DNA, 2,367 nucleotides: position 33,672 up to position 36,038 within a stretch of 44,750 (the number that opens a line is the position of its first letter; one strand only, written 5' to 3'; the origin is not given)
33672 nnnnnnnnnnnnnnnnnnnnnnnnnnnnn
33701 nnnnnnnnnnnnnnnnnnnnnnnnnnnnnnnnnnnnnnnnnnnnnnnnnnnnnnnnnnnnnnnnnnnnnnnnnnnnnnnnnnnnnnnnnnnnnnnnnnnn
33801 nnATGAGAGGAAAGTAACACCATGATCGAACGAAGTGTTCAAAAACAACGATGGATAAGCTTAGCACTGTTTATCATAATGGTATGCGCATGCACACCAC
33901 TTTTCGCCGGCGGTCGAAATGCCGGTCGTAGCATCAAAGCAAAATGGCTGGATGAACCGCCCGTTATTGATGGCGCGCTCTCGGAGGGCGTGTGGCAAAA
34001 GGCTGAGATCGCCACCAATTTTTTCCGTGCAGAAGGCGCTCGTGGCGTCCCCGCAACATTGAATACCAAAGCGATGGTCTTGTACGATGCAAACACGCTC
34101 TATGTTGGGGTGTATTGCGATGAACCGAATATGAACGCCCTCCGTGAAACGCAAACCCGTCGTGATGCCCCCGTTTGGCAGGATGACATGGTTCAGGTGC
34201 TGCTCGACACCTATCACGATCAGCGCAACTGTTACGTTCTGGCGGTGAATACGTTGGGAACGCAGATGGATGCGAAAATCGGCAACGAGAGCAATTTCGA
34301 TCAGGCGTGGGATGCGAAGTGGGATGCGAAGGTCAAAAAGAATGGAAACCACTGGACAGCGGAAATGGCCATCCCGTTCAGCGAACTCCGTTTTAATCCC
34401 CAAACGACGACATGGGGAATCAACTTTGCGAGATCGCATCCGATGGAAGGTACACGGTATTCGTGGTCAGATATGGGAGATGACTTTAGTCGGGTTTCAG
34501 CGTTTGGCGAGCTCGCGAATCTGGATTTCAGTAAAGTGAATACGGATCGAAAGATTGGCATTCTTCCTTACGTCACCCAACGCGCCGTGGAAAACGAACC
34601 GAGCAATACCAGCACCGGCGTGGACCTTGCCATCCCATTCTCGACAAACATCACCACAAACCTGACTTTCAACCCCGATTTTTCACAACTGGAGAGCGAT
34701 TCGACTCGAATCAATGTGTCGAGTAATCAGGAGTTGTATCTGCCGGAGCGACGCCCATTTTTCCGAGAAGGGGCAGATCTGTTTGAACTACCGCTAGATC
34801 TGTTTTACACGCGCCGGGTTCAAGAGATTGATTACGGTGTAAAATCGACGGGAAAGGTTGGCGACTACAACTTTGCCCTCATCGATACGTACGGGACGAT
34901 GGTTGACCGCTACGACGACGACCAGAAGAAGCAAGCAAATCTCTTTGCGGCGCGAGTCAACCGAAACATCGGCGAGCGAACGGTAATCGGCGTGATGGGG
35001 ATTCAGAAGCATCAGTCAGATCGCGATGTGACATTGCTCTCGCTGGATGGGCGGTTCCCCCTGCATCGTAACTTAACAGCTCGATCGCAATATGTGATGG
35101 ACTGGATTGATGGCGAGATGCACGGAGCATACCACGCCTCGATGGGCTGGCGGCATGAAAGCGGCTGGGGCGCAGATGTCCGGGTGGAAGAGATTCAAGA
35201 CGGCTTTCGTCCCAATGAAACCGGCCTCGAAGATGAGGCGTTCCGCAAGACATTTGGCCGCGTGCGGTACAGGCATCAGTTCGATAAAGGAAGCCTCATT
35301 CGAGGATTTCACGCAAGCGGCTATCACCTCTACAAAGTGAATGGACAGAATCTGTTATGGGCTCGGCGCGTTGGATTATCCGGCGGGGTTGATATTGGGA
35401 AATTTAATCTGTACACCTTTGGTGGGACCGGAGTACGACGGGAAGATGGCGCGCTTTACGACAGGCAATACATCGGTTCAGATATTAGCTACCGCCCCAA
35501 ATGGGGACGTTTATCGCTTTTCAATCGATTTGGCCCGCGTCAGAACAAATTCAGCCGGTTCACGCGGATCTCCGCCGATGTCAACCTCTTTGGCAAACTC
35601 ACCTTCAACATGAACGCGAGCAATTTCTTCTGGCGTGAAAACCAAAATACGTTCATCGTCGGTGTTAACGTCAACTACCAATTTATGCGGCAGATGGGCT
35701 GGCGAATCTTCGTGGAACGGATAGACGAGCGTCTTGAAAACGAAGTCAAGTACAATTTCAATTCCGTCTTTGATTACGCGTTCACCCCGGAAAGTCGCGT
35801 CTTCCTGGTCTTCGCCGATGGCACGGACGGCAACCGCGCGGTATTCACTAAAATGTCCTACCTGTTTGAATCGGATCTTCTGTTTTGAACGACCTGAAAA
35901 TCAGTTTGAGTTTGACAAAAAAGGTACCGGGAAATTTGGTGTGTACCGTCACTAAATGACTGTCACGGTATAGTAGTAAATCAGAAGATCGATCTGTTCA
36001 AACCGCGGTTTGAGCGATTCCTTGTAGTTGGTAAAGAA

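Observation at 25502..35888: Candidate undescribed system: kinase + sigma-54 activator + consensus sigma-54 promoter driving an uncharacterised cytoplasm/inner-membrane/outer-membrane trio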

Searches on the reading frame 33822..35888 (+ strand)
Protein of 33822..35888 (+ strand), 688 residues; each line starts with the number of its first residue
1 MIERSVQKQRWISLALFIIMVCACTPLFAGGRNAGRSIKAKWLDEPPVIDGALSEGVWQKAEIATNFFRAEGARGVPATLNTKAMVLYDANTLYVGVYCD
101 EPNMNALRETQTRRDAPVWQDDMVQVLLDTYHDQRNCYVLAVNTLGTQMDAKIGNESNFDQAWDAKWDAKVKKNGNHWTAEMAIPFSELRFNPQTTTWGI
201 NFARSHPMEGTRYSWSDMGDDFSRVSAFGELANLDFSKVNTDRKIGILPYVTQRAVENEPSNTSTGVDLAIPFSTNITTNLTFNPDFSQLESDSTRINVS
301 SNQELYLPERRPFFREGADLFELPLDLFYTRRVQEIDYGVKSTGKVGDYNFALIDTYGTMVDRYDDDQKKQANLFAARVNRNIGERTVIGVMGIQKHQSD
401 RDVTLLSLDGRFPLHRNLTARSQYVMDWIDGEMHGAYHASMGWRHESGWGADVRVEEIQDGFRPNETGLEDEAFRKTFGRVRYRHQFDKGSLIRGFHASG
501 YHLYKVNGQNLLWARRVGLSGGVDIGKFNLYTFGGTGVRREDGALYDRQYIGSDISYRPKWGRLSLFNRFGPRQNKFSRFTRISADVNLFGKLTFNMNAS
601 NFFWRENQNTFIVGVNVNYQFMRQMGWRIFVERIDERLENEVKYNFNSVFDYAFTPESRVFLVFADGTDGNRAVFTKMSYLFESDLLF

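Call 5: search_protein_families(library=pfam, proteins=[window:33822-35888:+], max_evalue=0.01)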
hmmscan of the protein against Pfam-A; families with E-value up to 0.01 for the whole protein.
window:33822-35888:+ (688 aa): 2 families
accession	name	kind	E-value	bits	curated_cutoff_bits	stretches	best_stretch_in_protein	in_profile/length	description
PF19313.5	DUF5916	-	1.1e-13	51.2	22.6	1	248-334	8-95/572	Domain of unknown function (DUF5916)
PF06452.16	CBM9_1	-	2.3e-13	50.9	23.4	1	49-231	1-180/185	Carbohydrate family 9 binding domain-like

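Call 6: search_protein_families(library=ncbifam, proteins=[window:33822-35888:+], max_evalue=0.01)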
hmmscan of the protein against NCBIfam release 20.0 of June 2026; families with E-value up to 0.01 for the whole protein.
window:33822-35888:+ (688 aa): 0 families

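Call 24: find_homologous_proteins(query=window:33822-35888:+)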
Query window:33822-35888:+ (688 aa): 620 proteins with E <= 0.001 among 8000 candidates; the best 120 are listed.
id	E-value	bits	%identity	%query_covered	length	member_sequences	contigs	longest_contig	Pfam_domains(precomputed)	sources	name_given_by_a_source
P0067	0.0e+0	1610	100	100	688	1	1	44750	PF19313.6,PF06452.17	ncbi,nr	ncbi:MAG: DUF5916 domain-containing protein [Candidatus Poribacteria bacterium]|nr:DUF5916 domain-co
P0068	0.0e+0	1376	84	100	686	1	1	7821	PF19313.6,PF06452.17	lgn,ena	-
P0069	0.0e+0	1320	80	99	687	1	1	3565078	PF19313.6,PF06452.17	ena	-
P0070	0.0e+0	1319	80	99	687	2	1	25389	PF19313.6,PF06452.17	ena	-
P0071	0.0e+0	1318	80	99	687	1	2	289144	PF19313.6,PF06452.17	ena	-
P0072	0.0e+0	1316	80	99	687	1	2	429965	PF19313.6,PF06452.17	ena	-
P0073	0.0e+0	1315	80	99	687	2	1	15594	PF19313.6,PF06452.17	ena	-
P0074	0.0e+0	1315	80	99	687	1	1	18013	PF19313.6,PF06452.17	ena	-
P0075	0.0e+0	1313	80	99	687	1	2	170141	PF19313.6,PF06452.17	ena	-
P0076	0.0e+0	1313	80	99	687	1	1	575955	PF19313.6,PF06452.17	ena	-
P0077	0.0e+0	1312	80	99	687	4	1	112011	PF19313.6,PF06452.17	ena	-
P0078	0.0e+0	1310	80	99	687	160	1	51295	PF19313.6,PF06452.17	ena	-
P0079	0.0e+0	1309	80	99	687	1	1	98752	PF19313.6,PF06452.17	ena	-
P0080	0.0e+0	1299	79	99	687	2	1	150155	PF19313.6,PF06452.17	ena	-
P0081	0.0e+0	1298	79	99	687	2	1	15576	PF19313.6,PF06452.17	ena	-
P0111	1.4e-274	931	58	99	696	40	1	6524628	PF19313.6,PF06452.17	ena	-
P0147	1.0e-216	740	49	97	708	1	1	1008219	PF19313.6,PF06452.17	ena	-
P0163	2.5e-198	679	46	96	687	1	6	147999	PF19313.6,PF06452.17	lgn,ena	-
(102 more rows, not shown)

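Call 26: find_encoding_contigs(protein=P0147, flank=10000, max_places=2)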
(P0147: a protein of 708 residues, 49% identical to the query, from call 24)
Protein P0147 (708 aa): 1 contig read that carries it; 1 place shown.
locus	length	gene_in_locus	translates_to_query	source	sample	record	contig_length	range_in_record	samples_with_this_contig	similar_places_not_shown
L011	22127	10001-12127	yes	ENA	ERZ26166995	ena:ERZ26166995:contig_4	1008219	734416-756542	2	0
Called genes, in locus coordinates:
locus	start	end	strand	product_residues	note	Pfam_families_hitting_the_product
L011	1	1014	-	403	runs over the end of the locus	PF01979:Amidohydro_1 (weak), PF07969:Amidohydro_3, PF01979:Amidohydro_1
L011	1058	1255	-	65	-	-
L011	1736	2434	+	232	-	PF21959:DUF6923 (faint), PF24684:Vgb_lyase, PF08450:SGL (faint)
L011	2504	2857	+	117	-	-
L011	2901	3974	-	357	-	PF01408:GFO_IDH_MocA, PF02894:GFO_IDH_MocA_C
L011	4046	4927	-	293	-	PF05721:PhyH (weak)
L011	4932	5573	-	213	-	-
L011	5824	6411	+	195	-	PF13384:HTH_23 (faint)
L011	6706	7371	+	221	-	PF22483:Mu-transpos_C_2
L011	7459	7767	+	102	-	PF01695:IstB_IS21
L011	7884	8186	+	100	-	PF01695:IstB_IS21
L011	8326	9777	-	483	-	PF27533:CapK_C (weak)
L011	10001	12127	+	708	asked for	PF06452:CBM9_1, PF19313:DUF5916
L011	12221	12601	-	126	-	-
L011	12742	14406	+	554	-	PF05598:DUF772, PF01609:DDE_Tnp_1, PF13751:DDE_Tnp_1_6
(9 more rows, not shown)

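Call 27: find_encoding_contigs(protein=P0163, flank=10000, max_places=2)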
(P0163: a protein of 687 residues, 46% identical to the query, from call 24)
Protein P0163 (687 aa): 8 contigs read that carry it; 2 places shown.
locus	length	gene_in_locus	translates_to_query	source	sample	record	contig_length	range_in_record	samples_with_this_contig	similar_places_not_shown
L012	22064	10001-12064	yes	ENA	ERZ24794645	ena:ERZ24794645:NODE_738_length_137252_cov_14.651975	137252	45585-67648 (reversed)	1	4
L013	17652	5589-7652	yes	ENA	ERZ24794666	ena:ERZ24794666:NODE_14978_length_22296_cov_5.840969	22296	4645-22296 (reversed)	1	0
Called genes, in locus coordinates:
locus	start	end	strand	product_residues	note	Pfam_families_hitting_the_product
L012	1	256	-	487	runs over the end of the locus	PF12679:ABC2_membrane_2, PF10920:DUF2705 (faint), PF12698:ABC2_membrane_3 (weak), PF12040:DUF3526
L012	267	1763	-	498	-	PF12679:ABC2_membrane_2, PF10920:DUF2705, PF12698:ABC2_membrane_3 (weak), PF12040:DUF3526 (weak)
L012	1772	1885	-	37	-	-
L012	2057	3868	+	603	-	-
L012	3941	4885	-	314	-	PF01208:URO-D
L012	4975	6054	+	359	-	PF12715:Abhydrolase_7, PF22244:GCE_fung (faint)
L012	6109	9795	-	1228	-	PF01619:Pro_dh, PF00171:Aldedh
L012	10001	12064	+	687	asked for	PF06452:CBM9_1, PF19313:DUF5916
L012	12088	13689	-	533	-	PF00474:SSF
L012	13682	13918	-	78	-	-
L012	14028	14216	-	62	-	-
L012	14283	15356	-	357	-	PF01208:URO-D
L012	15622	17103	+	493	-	PF00251:Glyco_hydro_32N, PF08244:Glyco_hydro_32C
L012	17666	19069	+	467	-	PF14284:PcfJ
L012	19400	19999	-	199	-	-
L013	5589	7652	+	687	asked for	PF06452:CBM9_1, PF19313:DUF5916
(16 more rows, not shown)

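Call 46: predict_structure(alignment_id=A3)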
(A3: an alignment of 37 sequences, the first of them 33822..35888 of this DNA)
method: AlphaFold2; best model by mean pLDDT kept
length: 688 residues; sequences in the alignment: 37
mean_pLDDT: 74.7   pTM: 0.69
mean pLDDT of the five models: 74.7, 72.3, 70.0, 68.7, 64.5
residues with pLDDT >= 90: 138; 70-90: 346; 50-70: 121; < 50: 83
segments of 3 or more residues with pLDDT < 50: 24-34, 112-118, 155-162, 287-297, 300-334, 465-471
pLDDT, mean of each block of 10 residues (from residue 1): 62 76 42 65 91 90 89 73 94 94 74 49 82 65 79 47 67 90 84 76 77 76 64 82 72 77 75 70 56 44 36 38 38 57 68 72 60 76 69 77 79 77 81 85 82 88 49 84 78 85 91 95 88 95 90 88 89 91 83 81 90 85 75 87 84 67 75 77 63
secondary structure, 60 per line:
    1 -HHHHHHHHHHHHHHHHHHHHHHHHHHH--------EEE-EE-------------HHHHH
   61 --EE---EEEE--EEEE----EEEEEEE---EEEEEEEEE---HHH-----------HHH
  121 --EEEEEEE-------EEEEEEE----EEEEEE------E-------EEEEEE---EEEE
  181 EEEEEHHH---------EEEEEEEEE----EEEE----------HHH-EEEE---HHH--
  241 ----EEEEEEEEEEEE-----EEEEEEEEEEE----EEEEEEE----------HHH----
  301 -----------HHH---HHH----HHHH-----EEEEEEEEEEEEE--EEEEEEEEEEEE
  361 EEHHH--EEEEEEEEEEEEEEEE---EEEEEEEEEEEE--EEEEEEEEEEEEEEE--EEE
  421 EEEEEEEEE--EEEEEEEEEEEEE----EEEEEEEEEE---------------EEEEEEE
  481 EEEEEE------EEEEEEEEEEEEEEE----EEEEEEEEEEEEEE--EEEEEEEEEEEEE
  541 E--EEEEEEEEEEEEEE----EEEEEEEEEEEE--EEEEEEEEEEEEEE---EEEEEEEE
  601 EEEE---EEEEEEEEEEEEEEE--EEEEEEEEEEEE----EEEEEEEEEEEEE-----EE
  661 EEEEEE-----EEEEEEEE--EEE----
elements in order (helices of 4 or more, strands of 3 or more residues): H2-28 E37-39 H56-60 E68-71 E74-77 E82-88 E92-100 E123-129 E137-143 E148-153 E168-173 E177-185 E198-206 E211-214 E229-232 E245-256 E262-272 E277-283 H325-328 E334-346 E349-362 E368-383 E387-398 E401-415 E418-429 E432-444 E449-458 E474-486 E493-507 E512-525 E528-541 E544-557 E562-573 E576-589 E593-604 E608-622 E625-636 E641-653 E659-666 E672-679 E682-684

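Call 49: fold_search(model_id=the predicted structure, library=pdb)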
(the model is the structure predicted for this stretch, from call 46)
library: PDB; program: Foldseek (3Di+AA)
matches with E <= 10: 859; with E <= 0.001: 223
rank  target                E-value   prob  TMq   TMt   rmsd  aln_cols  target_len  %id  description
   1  7nwn                  1.3e-08  1.00  0.20  0.63   5.0       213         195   20  A carbohydrate binding module family 9 (CBM9) from Caldicellulsiruptor kristjanssonii (released 2021-07-07)
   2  7nwo                  1.4e-08  1.00  0.21  0.69   4.6       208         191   20  A carbohydrate binding module family 9 (CBM9) from Caldicellulosiruptor kristjanssonii in complex with glucose (released 2021-07-07)
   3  5fp2_A                2.3e-07  1.00  0.37  0.48  11.1       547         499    9  Crystal structure of the siderophore receptor PirA from Pseudomonas aeruginosa (released 2015-12-09)
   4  2hdi_A                3.2e-07  1.00  0.34  0.39  12.8       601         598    6  Crystal structure of the Colicin I receptor Cir from E.coli in complex with receptor binding domain of Colicin Ia. (released 2007-05-08)
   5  5fp2_B                7.9e-07  1.00  0.36  0.44  10.3       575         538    9  Crystal structure of the siderophore receptor PirA from Pseudomonas aeruginosa (released 2015-12-09)
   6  8h1s_C                1.0e-06  1.00  0.31  0.27  21.1       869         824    9  Crystal structure of apo-LptDE complex (released 2023-10-11)
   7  9fy9_D                1.2e-06  1.00  0.29  0.29  27.0       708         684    8  Cryo-EM structure of the type 1 chaperone-usher pilus FimD-tip complex (FimDHGFC) - Conformer 1 (released 2025-06-04)
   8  8h1r_D                1.9e-06  1.00  0.30  0.27  21.2       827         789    9  Crystal structure of LptDE-YifL complex (released 2023-10-25)
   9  3rfz_B                2.3e-06  1.00  0.23  0.21  26.4       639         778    8  Crystal structure of the FimD usher bound to its cognate FimC:FimH substrate (released 2011-06-01)
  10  9ex3_A                2.7e-06  1.00  0.33  0.34  18.4       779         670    8  Ferric-mycobactin receptor (FemA) in complex with dihydroaeruginoic acid (released 2025-02-26)
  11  8h1s_A                2.7e-06  1.00  0.30  0.27  21.7       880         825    8  Crystal structure of apo-LptDE complex (released 2023-10-11)
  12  4jpq_A                3.0e-06  1.00  0.25  0.71   4.4       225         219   14  Crystal structure of a putative carbohydrate-binding protein (BACUNI_03838) from Bacteroides uniformis ATCC 8492 at 2. (released 2013-04-17)
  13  4jpq_B                3.5e-06  1.00  0.24  0.69   4.4       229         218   14  Crystal structure of a putative carbohydrate-binding protein (BACUNI_03838) from Bacteroides uniformis ATCC 8492 at 2. (released 2013-04-17)
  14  8h1r_A                4.2e-06  1.00  0.31  0.29  20.1       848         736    9  Crystal structure of LptDE-YifL complex (released 2023-10-25)
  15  9bog_D                5.1e-06  1.00  0.32  0.28  16.7       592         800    8  Structural basis for adhesin secretion by the outer-membrane usher in type 1 pili (released 2024-10-09)
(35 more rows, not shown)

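Call 87: find_encoding_contigs(protein=P0111, flank=7000, max_places=1)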
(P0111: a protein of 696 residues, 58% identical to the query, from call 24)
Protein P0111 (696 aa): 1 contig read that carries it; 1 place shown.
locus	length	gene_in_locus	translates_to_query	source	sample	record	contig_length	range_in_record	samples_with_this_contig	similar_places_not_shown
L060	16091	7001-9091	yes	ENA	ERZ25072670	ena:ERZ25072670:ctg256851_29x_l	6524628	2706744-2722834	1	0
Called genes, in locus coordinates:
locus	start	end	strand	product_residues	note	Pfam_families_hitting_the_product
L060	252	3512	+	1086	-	PF25852:DUF6242_C (faint), PF02012:BNR (faint), PF13088:BNR_2 (faint), PF15899:BNR_6 (faint), PF15902:Sortilin-Vps10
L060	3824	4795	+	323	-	PF07690:MFS_1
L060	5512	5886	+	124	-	PF08281:Sigma70_r4_2, PF04545:Sigma70_r4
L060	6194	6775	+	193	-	-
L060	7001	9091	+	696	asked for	PF06452:CBM9_1, PF19313:DUF5916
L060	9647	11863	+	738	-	PF26550:Tricorn_2nd (faint), PF00930:DPPIV_N (faint), PF26549:Tricorn_N, PF07676:PD40, PF20434:BD-FAE (weak), PF01738:DLH (faint), PF12697:Abhydrolase_6 (weak), PF00326:Peptidase_S9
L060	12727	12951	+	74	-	-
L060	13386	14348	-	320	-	-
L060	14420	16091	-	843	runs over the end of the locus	PF17764:PriA_3primeBD, PF00270:DEAD, PF04851:ResIII, PF18319:Zn_ribbon_PriA, PF00271:Helicase_C, PF18074:PriA_C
